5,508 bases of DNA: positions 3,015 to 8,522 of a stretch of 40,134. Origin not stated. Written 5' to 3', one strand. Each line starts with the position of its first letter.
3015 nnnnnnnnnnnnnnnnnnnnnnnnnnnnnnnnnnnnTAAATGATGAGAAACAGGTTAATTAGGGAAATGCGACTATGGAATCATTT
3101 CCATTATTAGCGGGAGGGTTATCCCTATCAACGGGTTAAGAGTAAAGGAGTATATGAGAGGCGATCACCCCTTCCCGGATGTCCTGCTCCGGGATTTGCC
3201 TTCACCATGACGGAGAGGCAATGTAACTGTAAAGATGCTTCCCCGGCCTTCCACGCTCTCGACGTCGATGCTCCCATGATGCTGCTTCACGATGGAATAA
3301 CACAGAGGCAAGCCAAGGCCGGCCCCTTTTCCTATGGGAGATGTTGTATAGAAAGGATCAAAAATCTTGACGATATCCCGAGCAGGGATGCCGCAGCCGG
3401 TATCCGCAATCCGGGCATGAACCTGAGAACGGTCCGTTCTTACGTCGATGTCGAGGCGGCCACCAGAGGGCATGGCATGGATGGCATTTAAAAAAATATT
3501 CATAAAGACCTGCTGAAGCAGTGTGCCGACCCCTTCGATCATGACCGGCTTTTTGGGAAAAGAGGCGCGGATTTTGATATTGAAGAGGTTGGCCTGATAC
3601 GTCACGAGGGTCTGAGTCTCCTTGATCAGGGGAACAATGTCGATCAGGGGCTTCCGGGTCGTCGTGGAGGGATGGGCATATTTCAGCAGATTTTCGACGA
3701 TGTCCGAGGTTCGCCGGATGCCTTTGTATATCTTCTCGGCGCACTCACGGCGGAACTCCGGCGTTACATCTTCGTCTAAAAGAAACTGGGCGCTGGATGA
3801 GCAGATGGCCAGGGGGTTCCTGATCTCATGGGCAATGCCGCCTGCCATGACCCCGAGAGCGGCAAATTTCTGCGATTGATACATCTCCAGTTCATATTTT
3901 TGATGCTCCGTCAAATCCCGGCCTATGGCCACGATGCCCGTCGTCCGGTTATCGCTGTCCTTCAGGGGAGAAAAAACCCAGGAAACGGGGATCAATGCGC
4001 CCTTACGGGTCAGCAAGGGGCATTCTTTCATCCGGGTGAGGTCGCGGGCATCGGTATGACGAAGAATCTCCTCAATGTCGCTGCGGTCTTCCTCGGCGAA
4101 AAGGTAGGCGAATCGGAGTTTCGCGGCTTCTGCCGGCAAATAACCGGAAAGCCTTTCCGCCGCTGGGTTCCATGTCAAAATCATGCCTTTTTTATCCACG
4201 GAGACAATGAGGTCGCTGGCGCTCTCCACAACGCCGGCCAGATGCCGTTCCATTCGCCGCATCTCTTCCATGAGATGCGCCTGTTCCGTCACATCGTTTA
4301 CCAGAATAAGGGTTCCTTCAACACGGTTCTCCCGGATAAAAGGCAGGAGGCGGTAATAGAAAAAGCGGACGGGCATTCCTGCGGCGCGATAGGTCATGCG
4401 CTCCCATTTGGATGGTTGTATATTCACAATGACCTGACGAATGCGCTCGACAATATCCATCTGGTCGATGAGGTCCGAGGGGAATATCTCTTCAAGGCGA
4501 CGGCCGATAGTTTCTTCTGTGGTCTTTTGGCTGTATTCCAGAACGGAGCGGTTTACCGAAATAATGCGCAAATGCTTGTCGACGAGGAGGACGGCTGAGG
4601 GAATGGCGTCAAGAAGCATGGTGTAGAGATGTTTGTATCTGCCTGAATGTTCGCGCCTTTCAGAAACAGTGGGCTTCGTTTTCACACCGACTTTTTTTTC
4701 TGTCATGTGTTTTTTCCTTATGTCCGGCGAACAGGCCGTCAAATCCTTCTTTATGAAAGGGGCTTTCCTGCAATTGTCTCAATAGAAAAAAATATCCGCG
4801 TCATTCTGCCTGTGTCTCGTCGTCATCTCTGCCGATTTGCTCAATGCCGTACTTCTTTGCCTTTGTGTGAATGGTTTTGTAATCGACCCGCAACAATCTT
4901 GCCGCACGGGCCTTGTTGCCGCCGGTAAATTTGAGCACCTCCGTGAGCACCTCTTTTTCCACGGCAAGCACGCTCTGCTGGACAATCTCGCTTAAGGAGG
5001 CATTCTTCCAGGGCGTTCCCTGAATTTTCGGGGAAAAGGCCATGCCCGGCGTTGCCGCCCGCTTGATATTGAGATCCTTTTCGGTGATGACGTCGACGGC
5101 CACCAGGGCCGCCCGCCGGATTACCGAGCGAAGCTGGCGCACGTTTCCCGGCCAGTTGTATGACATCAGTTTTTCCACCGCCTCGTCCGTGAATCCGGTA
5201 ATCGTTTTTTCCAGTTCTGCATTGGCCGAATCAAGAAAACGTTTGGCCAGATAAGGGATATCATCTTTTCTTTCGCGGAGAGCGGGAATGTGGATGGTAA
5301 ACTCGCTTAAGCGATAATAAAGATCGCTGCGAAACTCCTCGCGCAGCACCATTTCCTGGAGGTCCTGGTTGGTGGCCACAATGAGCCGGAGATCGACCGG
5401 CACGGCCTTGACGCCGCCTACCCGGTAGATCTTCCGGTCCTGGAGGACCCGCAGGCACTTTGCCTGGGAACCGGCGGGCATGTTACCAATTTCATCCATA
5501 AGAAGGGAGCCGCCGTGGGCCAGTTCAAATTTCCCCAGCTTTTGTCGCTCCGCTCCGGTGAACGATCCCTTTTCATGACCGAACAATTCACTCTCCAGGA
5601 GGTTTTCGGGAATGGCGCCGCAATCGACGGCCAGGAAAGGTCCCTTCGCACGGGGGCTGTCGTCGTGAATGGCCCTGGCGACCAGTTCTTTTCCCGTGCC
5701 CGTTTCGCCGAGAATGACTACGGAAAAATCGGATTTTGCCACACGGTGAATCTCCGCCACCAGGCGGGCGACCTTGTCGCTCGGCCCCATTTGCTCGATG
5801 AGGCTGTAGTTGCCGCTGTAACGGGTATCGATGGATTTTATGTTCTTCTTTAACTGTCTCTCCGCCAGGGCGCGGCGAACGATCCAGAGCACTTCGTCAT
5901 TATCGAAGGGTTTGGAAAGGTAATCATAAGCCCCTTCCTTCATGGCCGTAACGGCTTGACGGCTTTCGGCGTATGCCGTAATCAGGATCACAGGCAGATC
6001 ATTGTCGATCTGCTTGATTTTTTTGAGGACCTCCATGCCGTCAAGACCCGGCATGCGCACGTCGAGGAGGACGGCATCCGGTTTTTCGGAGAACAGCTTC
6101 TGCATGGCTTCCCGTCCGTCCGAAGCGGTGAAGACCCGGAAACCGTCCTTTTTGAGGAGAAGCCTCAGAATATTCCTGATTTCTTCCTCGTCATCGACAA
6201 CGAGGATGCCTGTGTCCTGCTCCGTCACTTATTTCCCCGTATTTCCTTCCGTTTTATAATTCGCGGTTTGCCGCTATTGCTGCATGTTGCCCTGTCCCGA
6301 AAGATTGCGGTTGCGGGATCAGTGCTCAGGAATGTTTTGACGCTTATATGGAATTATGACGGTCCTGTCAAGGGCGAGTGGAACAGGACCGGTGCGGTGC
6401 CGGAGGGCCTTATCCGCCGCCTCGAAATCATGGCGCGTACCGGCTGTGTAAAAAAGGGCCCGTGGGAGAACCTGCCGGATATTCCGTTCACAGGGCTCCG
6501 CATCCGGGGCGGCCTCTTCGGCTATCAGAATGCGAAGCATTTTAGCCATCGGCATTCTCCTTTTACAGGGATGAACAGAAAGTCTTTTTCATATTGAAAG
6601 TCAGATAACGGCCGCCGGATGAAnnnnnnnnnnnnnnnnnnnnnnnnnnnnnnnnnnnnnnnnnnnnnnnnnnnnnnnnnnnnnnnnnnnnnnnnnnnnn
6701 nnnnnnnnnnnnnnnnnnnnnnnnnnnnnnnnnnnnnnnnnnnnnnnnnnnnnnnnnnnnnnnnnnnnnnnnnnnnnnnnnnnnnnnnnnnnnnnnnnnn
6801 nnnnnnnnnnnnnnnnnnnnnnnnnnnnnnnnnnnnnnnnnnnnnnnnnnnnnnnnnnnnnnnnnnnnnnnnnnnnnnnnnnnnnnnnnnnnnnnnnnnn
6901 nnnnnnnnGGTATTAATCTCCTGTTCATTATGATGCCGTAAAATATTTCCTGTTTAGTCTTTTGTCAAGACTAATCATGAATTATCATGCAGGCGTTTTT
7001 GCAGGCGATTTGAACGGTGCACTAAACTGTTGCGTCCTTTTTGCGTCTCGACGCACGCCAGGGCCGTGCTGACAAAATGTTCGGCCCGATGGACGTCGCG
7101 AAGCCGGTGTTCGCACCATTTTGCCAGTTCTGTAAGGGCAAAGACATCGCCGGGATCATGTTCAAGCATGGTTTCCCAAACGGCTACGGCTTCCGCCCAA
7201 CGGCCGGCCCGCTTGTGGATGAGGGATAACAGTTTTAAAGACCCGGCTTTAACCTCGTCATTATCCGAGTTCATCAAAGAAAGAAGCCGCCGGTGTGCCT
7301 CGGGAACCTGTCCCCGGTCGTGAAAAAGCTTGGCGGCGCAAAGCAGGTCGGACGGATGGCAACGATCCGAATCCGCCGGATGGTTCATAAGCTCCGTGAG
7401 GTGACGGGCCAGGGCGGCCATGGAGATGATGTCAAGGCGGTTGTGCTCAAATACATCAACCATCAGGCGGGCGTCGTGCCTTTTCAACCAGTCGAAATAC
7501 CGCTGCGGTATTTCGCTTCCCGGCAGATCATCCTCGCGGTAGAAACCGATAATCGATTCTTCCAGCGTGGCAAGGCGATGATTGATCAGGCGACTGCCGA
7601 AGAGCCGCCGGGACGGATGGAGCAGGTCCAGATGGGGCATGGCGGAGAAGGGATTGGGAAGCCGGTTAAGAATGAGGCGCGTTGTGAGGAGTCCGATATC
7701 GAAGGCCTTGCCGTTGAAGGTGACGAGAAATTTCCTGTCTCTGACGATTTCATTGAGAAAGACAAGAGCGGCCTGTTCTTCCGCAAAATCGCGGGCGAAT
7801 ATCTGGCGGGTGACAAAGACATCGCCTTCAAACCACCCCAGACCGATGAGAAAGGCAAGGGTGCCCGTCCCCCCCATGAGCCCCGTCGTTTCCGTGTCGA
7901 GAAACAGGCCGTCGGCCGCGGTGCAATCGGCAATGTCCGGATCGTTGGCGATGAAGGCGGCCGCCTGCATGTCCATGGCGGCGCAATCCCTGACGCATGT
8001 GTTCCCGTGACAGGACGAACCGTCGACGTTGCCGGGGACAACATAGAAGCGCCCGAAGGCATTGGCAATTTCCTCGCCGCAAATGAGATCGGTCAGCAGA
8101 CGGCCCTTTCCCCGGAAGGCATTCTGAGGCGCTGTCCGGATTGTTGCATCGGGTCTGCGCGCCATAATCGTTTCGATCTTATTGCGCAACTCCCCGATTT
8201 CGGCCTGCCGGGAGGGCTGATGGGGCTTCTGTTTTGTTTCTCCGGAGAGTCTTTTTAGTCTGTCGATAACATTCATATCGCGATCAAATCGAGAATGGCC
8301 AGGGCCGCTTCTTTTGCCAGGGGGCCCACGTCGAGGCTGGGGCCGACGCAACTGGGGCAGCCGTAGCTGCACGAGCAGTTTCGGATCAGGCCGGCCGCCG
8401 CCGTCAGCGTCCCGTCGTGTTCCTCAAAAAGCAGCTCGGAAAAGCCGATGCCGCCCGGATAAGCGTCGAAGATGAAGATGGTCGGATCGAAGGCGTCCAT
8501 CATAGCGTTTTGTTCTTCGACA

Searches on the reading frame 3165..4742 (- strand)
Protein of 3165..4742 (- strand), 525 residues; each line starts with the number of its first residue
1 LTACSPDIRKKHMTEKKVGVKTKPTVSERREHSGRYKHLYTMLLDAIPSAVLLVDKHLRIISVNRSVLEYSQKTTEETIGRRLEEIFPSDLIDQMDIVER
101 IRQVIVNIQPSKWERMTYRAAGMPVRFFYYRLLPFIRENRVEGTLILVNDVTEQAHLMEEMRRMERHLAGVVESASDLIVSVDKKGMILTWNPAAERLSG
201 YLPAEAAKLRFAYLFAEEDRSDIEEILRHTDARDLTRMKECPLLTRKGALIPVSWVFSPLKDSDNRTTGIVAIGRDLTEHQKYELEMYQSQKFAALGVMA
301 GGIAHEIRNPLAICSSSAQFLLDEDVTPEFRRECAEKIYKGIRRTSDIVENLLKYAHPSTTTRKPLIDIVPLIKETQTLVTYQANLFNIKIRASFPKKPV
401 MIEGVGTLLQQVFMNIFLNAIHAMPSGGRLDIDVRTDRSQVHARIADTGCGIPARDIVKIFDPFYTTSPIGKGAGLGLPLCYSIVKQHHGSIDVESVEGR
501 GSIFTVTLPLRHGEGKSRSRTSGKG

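Call 20: search_protein_families(library=pfam, proteins=[window:3165-4742:-], max_evalue=0.0001)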
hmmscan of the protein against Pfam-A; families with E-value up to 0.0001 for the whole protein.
window:3165-4742:- (525 aa): 7 families
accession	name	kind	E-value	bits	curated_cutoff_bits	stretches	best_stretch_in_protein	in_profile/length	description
PF08448.16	PAS_4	-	1.5e-26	93.2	23.1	2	172-280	1-108/110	PAS fold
PF02518.31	HATPase_c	-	2e-26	93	26.4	1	406-511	3-110/111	Histidine kinase-, DNA gyrase B-, and HSP90-like ATPase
PF13426.13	PAS_9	-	3.5e-22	79.1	27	2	178-279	3-103/103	PAS domain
PF00989.32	PAS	-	1.6e-18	67.2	22.6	2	167-276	2-112/113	PAS fold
PF13188.13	PAS_8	-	2.4e-13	49.9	21.8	2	40-98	3-61/65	PAS domain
PF00512.31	HisKA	-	1.8e-11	44.3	26.9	1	298-356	4-61/66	His Kinase A (phospho-acceptor) domain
PF13596.12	PAS_10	-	3.6e-07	31.2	22.1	1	42-152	3-106/106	PAS domain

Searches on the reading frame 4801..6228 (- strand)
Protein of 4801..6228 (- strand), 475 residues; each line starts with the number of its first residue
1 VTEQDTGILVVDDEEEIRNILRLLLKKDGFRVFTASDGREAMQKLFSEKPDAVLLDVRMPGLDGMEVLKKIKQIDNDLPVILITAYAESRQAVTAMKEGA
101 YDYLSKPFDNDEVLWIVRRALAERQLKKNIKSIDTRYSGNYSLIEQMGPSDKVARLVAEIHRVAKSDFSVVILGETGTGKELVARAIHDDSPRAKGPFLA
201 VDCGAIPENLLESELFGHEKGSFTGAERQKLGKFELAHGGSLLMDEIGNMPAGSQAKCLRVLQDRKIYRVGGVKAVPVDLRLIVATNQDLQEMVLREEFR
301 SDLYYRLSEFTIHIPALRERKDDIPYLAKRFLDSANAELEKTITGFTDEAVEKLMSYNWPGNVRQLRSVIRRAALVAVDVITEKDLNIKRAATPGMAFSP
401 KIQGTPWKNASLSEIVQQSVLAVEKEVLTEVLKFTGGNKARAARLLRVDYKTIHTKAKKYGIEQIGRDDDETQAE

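Call 20: search_protein_families(library=pfam, proteins=[window:4801-6228:-], max_evalue=0.0001)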
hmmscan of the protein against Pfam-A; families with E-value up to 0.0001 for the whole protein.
window:4801-6228:- (475 aa): 5 families
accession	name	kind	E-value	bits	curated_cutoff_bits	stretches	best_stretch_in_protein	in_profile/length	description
PF00158.32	Sigma54_activat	-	3.3e-67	225.8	20.2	1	148-313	3-168/168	Sigma-54 interaction domain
PF00072.30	Response_reg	-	3.4e-34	117.8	30.2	1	8-114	1-107/111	Response regulator receiver domain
PF25601.1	AAA_lid_14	-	3.9e-22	78.3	27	1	318-387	1-71/87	AAA+ ATPase lid domain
PF14532.12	Sigma54_activ_2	-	6.3e-20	72.3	25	1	148-317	2-138/138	Sigma-54 interaction domain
PF02954.25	HTH_8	-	4.6e-09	36.3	22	1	423-460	5-42/42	Bacterial regulatory protein, Fis family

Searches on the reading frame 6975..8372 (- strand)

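Call 20: search_protein_families(library=pfam, proteins=[window:6975-8372:-], max_evalue=0.0001)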
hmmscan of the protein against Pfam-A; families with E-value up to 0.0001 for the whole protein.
window:6975-8372:- (465 aa): 2 families
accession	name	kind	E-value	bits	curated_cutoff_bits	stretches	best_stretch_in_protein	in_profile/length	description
PF13482.12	RNase_H_2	-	2.9e-36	125.4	22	1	156-325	1-164/165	RNase_H superfamily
PF13428.12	TPR_14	-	3.3e-05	24.6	23.5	0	379-418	4-43/44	Tetratricopeptide repeat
